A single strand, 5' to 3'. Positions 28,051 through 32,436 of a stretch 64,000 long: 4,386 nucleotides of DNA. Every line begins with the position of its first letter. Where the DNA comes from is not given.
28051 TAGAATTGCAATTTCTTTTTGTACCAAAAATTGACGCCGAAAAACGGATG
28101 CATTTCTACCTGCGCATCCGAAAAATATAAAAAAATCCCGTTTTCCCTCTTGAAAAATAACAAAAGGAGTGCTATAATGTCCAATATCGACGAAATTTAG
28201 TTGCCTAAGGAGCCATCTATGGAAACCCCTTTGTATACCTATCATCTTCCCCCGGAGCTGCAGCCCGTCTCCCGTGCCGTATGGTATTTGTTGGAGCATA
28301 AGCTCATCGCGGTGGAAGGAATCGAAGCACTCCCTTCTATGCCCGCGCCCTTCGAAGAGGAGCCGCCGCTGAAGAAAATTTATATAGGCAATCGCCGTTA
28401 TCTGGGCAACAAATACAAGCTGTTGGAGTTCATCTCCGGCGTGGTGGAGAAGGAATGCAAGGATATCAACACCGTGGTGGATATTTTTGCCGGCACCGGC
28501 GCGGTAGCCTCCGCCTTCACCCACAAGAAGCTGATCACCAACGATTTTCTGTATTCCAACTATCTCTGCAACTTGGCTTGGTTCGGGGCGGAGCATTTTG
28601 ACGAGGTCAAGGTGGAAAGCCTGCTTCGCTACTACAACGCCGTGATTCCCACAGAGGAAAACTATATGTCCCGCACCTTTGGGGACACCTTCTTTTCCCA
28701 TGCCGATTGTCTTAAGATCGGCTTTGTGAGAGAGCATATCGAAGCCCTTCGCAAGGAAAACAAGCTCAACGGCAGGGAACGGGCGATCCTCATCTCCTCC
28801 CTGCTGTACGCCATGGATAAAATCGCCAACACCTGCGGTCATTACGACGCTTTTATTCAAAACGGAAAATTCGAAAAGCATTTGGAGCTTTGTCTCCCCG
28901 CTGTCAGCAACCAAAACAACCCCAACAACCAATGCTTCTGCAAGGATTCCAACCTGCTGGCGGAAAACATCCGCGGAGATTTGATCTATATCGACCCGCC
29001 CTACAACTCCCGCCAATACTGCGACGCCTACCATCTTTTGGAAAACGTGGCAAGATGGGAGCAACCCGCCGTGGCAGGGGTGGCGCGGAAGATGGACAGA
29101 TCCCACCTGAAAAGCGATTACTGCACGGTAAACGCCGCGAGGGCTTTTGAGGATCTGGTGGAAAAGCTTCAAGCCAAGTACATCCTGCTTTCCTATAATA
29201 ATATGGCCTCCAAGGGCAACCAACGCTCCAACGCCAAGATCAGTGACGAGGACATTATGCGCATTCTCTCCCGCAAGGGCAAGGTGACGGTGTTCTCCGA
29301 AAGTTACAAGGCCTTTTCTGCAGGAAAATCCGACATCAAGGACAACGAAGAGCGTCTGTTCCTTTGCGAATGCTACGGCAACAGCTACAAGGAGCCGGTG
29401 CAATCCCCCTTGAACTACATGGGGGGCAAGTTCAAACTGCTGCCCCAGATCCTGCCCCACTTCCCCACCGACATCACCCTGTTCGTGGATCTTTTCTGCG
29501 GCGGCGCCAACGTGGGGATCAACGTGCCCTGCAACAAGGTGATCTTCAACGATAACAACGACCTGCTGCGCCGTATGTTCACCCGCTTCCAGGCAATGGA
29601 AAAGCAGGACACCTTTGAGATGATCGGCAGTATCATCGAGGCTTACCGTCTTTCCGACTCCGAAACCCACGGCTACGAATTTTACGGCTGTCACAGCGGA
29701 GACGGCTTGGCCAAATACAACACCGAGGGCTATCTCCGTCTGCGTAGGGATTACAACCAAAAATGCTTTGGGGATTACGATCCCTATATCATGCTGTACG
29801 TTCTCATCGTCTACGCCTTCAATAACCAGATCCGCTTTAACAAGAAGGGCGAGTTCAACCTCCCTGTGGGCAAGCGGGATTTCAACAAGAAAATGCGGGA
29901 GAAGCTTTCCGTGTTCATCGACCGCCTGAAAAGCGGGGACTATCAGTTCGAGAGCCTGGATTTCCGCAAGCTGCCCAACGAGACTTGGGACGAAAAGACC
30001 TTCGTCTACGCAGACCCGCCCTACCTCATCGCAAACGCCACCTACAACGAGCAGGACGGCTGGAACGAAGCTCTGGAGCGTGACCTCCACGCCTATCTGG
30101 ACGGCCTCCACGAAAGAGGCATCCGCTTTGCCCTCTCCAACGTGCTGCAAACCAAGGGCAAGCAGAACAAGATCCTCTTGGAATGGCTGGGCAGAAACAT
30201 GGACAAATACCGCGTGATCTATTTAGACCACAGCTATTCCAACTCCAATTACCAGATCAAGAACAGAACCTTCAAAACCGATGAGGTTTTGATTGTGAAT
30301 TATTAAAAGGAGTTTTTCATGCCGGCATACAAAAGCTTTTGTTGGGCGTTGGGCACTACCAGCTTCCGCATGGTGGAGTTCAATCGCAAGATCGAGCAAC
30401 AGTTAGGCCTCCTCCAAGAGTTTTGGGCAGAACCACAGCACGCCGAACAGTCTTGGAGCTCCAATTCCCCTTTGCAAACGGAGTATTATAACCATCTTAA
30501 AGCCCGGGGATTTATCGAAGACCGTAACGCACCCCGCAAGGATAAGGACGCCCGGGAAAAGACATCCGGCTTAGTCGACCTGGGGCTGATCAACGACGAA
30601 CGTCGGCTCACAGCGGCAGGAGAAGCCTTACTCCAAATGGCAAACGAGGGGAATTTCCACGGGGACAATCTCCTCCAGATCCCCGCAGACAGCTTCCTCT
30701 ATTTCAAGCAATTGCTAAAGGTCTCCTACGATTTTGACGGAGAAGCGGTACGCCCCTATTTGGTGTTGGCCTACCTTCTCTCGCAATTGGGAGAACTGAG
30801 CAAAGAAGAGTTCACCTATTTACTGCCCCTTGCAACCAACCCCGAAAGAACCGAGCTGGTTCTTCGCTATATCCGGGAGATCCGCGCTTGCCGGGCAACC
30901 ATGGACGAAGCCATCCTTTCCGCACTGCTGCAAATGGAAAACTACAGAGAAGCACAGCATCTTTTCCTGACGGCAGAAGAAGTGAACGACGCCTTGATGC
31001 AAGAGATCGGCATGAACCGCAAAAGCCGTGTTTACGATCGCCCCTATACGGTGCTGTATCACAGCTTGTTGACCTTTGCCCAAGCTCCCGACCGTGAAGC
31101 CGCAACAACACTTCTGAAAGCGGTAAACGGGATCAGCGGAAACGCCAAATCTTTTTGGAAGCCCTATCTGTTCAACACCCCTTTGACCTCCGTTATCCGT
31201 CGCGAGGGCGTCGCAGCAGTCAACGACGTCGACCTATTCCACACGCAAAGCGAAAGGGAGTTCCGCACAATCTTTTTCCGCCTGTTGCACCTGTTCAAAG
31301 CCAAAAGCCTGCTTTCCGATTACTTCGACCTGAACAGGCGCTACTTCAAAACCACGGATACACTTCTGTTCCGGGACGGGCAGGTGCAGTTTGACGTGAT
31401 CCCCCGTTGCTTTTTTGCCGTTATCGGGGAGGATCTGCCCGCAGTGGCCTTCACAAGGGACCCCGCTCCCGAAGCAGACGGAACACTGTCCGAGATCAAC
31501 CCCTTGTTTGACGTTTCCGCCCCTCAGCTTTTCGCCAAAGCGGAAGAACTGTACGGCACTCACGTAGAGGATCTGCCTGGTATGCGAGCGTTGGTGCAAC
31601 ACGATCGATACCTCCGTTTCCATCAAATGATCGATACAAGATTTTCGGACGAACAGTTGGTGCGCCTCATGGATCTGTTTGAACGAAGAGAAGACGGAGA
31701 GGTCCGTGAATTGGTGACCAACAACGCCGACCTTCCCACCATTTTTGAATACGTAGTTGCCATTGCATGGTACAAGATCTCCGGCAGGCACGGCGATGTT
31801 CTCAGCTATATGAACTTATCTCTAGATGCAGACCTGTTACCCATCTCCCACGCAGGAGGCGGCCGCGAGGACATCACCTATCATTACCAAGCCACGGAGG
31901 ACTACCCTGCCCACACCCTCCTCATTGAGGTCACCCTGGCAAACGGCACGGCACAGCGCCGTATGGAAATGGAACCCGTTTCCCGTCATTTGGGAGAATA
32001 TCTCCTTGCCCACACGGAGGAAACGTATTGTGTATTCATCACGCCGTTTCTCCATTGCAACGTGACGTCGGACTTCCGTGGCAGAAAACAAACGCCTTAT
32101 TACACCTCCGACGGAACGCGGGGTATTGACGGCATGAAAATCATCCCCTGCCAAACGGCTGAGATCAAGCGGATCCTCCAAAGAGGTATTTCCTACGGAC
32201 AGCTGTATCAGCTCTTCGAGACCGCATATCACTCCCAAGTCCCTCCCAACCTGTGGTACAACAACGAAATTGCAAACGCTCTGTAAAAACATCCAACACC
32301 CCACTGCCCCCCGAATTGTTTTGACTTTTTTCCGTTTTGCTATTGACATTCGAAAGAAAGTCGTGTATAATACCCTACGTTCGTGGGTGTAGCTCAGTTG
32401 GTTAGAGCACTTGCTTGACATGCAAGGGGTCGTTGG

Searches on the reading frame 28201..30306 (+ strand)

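Call 37: search_protein_families(library=pfam, proteins=[window:28201-30306:+], max_evalue=0.0001)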
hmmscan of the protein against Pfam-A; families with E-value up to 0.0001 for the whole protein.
window:28201-30306:+ (701 aa): 2 families
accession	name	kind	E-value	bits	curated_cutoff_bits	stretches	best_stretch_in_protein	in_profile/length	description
PF02086.21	MethyltransfD12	-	6.9e-63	213.2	22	2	406-660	1-236/253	D12 class N6 adenine-specific DNA methyltransferase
PF03602.21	Cons_hypoth95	-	7.8e-06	26.1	24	0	254-288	109-144/182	Conserved hypothetical protein 95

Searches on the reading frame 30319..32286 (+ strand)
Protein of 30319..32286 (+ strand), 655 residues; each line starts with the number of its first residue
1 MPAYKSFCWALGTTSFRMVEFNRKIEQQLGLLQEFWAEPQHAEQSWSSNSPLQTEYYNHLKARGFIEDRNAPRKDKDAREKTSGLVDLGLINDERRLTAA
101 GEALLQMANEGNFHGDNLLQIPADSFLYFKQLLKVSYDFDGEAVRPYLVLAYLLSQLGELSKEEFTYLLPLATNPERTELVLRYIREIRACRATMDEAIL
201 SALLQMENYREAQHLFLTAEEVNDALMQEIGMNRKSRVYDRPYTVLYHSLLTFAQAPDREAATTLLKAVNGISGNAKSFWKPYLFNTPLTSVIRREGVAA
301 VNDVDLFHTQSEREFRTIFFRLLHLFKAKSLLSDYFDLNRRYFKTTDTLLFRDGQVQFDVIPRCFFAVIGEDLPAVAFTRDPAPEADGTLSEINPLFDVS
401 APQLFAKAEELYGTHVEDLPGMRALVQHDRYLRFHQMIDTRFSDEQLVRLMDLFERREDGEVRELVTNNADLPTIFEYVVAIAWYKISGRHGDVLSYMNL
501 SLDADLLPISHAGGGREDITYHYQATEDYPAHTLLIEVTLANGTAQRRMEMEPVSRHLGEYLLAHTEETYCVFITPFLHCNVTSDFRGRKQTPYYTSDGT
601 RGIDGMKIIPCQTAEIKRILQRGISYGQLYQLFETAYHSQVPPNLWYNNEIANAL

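Call 37: search_protein_families(library=pfam, proteins=[window:30319-32286:+], max_evalue=0.0001)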
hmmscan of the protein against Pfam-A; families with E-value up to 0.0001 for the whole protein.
window:30319-32286:+ (655 aa): 1 family
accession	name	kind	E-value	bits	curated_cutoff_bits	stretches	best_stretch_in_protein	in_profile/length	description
PF09491.16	RE_AlwI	-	5.1e-66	223.9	23.1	2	411-619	235-441/441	AlwI restriction endonuclease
